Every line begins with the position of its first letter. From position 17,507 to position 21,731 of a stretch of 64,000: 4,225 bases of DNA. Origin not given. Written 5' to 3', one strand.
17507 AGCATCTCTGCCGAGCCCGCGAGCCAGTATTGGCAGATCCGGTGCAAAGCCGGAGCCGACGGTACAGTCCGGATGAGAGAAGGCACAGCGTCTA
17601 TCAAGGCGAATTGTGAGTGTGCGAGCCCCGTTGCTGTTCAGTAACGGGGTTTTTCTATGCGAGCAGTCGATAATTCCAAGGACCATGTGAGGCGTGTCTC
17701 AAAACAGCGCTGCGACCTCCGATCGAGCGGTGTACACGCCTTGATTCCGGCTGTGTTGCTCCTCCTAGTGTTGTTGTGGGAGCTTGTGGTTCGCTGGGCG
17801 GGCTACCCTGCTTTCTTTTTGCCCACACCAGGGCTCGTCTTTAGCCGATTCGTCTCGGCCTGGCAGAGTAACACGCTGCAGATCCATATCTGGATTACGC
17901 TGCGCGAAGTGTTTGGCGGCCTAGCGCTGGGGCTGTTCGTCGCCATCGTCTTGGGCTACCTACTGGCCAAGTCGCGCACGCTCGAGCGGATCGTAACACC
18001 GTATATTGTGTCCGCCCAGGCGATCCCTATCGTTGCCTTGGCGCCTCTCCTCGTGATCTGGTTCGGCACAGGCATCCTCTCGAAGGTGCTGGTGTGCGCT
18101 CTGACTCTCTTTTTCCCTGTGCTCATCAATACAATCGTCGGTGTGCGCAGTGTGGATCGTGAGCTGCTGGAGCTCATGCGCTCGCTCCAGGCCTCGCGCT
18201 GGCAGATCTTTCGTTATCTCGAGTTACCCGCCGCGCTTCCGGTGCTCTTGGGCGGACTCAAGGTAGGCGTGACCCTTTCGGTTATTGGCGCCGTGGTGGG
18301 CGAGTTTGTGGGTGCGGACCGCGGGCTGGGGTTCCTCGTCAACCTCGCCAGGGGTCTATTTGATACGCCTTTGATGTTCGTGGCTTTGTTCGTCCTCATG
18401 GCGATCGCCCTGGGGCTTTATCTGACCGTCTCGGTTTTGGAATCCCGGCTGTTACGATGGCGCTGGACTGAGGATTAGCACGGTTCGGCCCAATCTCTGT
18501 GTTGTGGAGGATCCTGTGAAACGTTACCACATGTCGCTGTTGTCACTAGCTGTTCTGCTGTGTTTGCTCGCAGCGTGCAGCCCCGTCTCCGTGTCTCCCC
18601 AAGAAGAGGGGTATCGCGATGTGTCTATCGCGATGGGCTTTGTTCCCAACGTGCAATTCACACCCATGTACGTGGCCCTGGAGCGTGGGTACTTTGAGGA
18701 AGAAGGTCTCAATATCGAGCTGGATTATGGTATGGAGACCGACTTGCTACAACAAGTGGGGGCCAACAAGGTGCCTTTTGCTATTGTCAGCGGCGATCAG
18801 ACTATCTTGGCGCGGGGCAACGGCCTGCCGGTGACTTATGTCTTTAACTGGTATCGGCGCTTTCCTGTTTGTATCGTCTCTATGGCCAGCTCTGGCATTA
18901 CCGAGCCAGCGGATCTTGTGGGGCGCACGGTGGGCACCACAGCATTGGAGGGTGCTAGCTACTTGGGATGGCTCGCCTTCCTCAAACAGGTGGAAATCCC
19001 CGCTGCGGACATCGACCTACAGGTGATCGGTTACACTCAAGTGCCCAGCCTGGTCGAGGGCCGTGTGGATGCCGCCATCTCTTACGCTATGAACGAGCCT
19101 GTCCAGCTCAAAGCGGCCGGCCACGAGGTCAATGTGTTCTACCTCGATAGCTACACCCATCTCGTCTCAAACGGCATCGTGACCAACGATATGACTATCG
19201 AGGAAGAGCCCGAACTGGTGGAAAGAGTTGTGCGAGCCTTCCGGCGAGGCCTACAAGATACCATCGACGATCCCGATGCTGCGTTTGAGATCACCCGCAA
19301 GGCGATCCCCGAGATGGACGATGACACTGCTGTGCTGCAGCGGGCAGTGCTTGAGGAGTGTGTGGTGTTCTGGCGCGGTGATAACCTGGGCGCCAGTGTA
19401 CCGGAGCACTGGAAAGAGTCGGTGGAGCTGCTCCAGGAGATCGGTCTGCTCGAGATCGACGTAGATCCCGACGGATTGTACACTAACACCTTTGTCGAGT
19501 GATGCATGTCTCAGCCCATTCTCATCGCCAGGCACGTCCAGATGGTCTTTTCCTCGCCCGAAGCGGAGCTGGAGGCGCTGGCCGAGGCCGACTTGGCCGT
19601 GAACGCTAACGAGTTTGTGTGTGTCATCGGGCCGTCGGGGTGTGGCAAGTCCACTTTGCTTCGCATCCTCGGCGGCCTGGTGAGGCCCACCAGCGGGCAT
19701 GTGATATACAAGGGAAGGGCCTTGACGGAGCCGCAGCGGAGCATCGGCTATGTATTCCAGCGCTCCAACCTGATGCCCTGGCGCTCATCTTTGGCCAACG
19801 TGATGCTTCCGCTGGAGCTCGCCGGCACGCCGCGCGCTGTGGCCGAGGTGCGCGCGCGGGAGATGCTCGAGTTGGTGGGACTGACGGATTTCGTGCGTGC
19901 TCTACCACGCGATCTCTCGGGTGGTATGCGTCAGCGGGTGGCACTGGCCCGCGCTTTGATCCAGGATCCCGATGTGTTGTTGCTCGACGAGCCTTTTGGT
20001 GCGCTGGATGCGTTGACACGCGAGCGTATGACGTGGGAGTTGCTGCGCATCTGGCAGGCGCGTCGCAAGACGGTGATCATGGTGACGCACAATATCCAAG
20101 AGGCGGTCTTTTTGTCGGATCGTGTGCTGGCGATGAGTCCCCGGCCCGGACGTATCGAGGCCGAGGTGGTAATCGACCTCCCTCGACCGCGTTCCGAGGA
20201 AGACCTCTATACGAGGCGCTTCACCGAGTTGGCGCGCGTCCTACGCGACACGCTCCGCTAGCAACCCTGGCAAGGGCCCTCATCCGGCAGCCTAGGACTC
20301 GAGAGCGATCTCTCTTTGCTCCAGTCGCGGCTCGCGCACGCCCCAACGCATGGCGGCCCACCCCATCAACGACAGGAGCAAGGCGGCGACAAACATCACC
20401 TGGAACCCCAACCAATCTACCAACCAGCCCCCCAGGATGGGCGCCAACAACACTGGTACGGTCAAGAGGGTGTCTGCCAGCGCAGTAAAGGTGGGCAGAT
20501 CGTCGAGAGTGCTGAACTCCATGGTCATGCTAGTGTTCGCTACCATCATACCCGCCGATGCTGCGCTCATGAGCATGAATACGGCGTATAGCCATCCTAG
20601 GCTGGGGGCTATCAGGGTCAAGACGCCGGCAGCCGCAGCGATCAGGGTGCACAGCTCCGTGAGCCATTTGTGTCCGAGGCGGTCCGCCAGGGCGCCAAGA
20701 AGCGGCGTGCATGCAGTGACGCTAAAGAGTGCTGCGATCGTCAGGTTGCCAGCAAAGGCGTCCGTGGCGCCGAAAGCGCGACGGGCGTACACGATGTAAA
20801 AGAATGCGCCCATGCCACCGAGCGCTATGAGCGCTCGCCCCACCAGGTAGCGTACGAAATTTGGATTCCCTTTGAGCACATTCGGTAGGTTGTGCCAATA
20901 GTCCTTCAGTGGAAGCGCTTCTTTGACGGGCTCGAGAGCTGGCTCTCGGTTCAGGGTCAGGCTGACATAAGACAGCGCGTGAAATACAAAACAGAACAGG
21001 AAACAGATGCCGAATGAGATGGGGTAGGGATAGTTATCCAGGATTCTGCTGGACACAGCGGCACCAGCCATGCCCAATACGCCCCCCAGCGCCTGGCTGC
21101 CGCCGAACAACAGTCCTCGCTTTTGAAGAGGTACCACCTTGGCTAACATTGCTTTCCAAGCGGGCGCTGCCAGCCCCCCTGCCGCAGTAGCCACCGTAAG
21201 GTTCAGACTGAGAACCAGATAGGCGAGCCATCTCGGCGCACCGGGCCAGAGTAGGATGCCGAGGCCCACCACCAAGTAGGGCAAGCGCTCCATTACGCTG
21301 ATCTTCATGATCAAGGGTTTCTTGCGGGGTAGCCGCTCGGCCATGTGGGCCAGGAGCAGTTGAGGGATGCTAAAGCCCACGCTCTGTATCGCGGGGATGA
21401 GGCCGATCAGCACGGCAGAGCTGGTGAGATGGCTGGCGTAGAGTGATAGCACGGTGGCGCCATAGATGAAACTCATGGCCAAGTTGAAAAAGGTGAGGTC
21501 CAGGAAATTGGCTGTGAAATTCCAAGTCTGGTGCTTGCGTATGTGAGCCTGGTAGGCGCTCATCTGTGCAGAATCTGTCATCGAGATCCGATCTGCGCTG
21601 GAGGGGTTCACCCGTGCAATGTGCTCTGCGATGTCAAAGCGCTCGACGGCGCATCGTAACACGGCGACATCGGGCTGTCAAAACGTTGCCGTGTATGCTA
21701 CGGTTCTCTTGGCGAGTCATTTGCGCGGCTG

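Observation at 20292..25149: Nickel-pincer racemase LarA translationally coupled to a GH20 hydrolase, divergent from an MFS transporter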

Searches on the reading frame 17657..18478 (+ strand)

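Call 8: search_protein_families(library=pfam, proteins=[window:17657-18478:+])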
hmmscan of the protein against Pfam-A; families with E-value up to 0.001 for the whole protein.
window:17657-18478:+ (273 aa): 1 family
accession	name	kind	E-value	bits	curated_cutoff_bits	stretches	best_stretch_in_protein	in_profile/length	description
PF00528.27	BPD_transp_1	-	3.7e-34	118.5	26.4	1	96-265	1-182/184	Binding-protein-dependent transport system inner membrane component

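Call 9: search_protein_families(library=ncbifam, proteins=[window:17657-18478:+])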
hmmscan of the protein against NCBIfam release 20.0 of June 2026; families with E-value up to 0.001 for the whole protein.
window:17657-18478:+ (273 aa): 11 families
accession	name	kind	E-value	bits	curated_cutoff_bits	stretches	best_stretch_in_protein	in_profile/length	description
NF040733.1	ABC_perm_U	equivalog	1.8e-38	132.5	295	1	33-270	14-250/251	ABC transporter permease subunit SaoP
NF007545.0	PRK10160.1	equivalog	3.9e-34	118.3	342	1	9-269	9-271/275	taurine ABC transporter permease TauC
NF008470.0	PRK11365.1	equivalog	1.4e-27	96.8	347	1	37-269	21-253/263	aliphatic sulfonate ABC transporter permease SsuC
TIGR01183.1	ntrB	equivalog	7.6e-19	68.2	209.05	1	70-251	11-192/202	nitrate ABC transporter permease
TIGR03416.1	ABC_choXWV_perm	equivalog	1.9e-13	50.5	363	1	80-252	90-261/267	choline ABC transporter permease subunit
NF008196.0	PRK10952.1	equivalog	3.5e-12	45.8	439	1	78-252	146-321/356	glycine betaine/L-proline ABC transporter permease ProW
NF007047.0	PRK09500.1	equivalog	3.5e-07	30.1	326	1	112-220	104-208/257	spermidine/putrescine ABC transporter permease PotC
TIGR01097.1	PhnE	equivalog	4.7e-05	23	216.7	1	30-254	12-240/252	phosphonate ABC transporter, permease protein PhnE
NF006939.0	PRK09421.1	equivalog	0.00014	21.3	262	1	145-218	98-172/230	molybdate ABC transporter permease subunit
NF011624.0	PRK15050.1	equivalog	0.00027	20.2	247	1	144-264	164-288/297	2-aminoethylphosphonate ABC transporter permease subunit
TIGR00969.1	3a0106s02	subfamily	0.00096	18.7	240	0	145-264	147-272/272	sulfate ABC transporter permease subunit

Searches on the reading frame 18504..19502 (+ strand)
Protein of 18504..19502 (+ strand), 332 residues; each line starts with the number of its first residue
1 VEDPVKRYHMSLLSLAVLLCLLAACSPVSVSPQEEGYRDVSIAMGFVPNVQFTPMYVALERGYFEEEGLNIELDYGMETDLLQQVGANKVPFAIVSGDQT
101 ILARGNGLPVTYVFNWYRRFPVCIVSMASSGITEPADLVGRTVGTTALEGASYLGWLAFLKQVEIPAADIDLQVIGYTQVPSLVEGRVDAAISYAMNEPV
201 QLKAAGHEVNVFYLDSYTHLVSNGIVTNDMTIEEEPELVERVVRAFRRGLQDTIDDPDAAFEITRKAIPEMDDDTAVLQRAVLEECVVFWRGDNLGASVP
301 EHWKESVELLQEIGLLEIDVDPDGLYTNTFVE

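Call 8: search_protein_families(library=pfam, proteins=[window:18504-19502:+])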
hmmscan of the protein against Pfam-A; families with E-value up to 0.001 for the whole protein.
window:18504-19502:+ (332 aa): 2 families
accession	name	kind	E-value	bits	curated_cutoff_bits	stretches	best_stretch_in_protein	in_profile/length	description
PF09084.16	NMT1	-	1.3e-49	169.5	20.5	1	49-260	1-216/216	NMT1/THI5 like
PF13379.11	NMT1_2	-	0.0001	22.6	24.7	1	40-74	6-40/252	NMT1-like family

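Call 9: search_protein_families(library=ncbifam, proteins=[window:18504-19502:+])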
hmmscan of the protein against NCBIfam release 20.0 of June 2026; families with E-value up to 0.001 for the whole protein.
window:18504-19502:+ (332 aa): 3 families
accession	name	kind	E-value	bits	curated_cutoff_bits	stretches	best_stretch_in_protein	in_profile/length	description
TIGR01728.1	SsuA_fam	subfamily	1.1e-15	57.6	163.5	1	42-331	1-289/290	aliphatic sulfonate ABC transporter substrate-binding protein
NF040735.1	SBP_SaoX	equivalog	1.9e-06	27.2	300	1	39-263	2-228/330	ABC transporter substrate-binding subunit SaoX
TIGR02122.1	TRAP_TAXI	subfamily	0.00026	19.9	84.35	1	121-193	122-196/320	TAXI family TRAP transporter solute-binding subunit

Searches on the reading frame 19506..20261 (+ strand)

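Call 8: search_protein_families(library=pfam, proteins=[window:19506-20261:+])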
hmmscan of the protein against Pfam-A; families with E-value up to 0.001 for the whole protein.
window:19506-20261:+ (251 aa): 6 families
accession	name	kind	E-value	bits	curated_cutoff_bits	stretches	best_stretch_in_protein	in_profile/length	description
PF00005.33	ABC_tran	-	1.7e-32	113.3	25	1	27-164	3-136/137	ABC transporter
PF13304.12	AAA_21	-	4.2e-09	37.3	27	0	134-197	235-300/304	AAA domain, putative AbiEii toxin, Type IV TA system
PF13191.12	AAA_16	-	8.9e-06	26.7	32.6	1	19-161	6-139/167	AAA ATPase domain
PF20703.3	nSTAND1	-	0.00057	20.1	27.1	1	31-53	29-51/379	Novel STAND NTPase 1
PF01637.24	ATPase_2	-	0.00061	20.1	33.2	0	19-69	5-54/225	ATPase domain predominantly from Archaea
PF13401.12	AAA_22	-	0.00076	20.2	27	0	36-78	6-33/130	AAA domain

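Call 9: search_protein_families(library=ncbifam, proteins=[window:19506-20261:+])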
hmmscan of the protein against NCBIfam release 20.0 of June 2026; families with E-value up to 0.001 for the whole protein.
window:19506-20261:+ (251 aa): 189 families (the best 25 are shown)
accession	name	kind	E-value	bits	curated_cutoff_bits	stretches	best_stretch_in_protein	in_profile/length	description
NF008421.0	PRK11248.1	equivalog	1.1e-63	215.1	357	1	23-226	15-218/255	taurine ABC transporter ATP-binding subunit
TIGR01184.1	ntrCD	subfamily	3.7e-62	209.9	291.8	1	26-234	2-213/230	nitrate ABC transporter ATP-binding protein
NF040729.1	ABC_ATP_SaoA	equivalog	1.2e-60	205.1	360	1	10-250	6-247/248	ABC transporter ATP-binding protein SaoA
TIGR03265.1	PhnT2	equivalog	3.2e-58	197.7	457.7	1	21-211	16-209/353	putative 2-aminoethylphosphonate ABC transporter ATP-binding protein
NF008420.0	PRK11247.1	equivalog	4.9e-57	193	395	1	21-233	24-228/257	aliphatic sulfonates ABC transporter ATP-binding protein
TIGR01186.1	proV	subfamily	3.3e-54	184.4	326.6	1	24-210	8-203/363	betaine/proline/choline family ABC transporter ATP-binding protein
TIGR01187.1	potA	subfamily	4.3e-50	170.6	355.6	1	41-211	2-175/325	polyamine ABC transporter ATP-binding protein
NF043075.1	MMSYN1_0197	equivalog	1.1e-49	169.3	550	1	24-211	17-207/341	spermidine/putrescine ABC transporter ATP-binding protein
NF006987.0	PRK09452.1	equivalog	7.9e-49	166.3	482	1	22-219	30-228/378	spermidine/putrescine ABC transporter ATP-binding protein PotA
TIGR00968.1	3a0106s01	subfamily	2.6e-48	164.6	342.75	1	21-218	12-210/237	sulfate ABC transporter ATP-binding protein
NF008653.0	PRK11650.1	subfamily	1.4e-47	162.5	432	1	14-211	9-209/357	sn-glycerol-3-phosphate ABC transporter ATP-binding protein UgpC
NF040840.2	tungstate_WtpC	equivalog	4e-47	161.2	440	1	25-211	16-205/347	tungstate ABC transporter ATP-binding protein WtpC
NF040933.2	ABC_arch_GlcV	equivalog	8e-46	156.5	450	1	8-208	5-213/357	glucose ABC transporter ATP-binding protein GlcV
TIGR03415.1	ABC_choXWV_ATP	equivalog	2e-45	155.4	483.75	1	25-211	40-239/382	choline ABC transporter ATP-binding protein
TIGR03258.1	PhnT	equivalog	1.5e-43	149.3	499.15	1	25-211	24-214/359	2-aminoethylphosphonate ABC transport system ATP-binding subunit PhnT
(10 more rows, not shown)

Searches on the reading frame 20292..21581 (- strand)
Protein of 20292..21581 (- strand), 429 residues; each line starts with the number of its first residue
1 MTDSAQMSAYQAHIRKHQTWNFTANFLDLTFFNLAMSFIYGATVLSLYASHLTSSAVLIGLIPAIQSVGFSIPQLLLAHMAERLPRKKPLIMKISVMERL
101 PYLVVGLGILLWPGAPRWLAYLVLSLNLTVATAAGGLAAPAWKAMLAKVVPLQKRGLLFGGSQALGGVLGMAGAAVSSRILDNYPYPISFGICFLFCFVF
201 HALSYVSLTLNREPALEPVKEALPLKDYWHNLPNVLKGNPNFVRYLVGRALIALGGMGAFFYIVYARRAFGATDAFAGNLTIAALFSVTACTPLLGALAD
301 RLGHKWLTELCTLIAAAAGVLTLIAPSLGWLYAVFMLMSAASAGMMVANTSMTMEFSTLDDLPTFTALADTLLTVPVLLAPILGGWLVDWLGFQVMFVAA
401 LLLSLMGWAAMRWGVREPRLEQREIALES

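Call 8: search_protein_families(library=pfam, proteins=[window:20292-21581:-])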
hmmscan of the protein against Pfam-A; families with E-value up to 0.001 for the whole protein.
window:20292-21581:- (429 aa): 1 family
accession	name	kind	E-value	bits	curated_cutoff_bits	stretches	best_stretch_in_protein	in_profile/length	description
PF07690.21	MFS_1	-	7.7e-31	107.7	33.4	2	248-424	4-182/347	Major Facilitator Superfamily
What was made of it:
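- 20292..21581 (-): MFS transporter gene (429 aa), divergent from larA. It is not a conserved partner of the pair. Pfam MFS_1, 107.7 bits (call 8).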

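Call 9: search_protein_families(library=ncbifam, proteins=[window:20292-21581:-])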
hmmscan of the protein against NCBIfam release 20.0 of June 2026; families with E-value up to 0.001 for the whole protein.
window:20292-21581:- (429 aa): 11 families
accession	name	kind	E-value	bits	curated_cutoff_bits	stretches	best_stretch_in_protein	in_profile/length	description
TIGR00900.1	2A0121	subfamily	1.6e-10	40.9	319.6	1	278-422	37-184/364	H+ Antiporter protein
TIGR00710.1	efflux_Bcr_CflA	subfamily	2.2e-10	40.5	200.9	1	284-419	48-184/385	Bcr/CflA family efflux MFS transporter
TIGR00880.1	2_A_01_02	superfamily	4e-10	40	131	1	287-408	10-131/141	multidrug resistance protein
NF012174.0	tet_MFS_A_B_C_D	equivalog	6.8e-09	35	475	1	282-405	48-169/382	Tet(A)/Tet(B)/Tet(C) family tetracycline efflux MFS transporter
NF008314.0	PRK11102.1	equivalog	2.5e-08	33.6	303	1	294-423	64-193/396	Bcr/CflA family multidrug efflux MFS transporter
NF008654.0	PRK11652.1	equivalog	1e-05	24.6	479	1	279-421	48-190/397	multidrug efflux MFS transporter EmrD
TIGR00898.1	2A0119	subfamily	3.3e-05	22.9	550.75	1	290-406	141-257/506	cation transport protein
TIGR00711.1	efflux_EmrB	subfamily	5.2e-05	22.2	230.2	1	291-402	53-164/485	DHA2 family efflux MFS transporter permease subunit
NF012194.0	tet_MFS_J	exception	0.00029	19.9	870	0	117-190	294-364/398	tetracycline efflux MFS transporter Tet(J)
TIGR00891.1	2A0112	subfamily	0.00049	19.3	552.9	0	268-407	40-181/405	sialate:H+ symport family MFS transporter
NF012207.0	tet_MFS_H_J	exception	0.00061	18.9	700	0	290-405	56-170/392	Tet(H)/Tet(J) family tetracycline efflux MFS transporter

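Call 71: search_solved_structures(query=window:20292-21581:-, max_evalue=0.01)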
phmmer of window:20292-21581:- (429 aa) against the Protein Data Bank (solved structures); distinct sequences matched with E-value up to 0.01: 0.
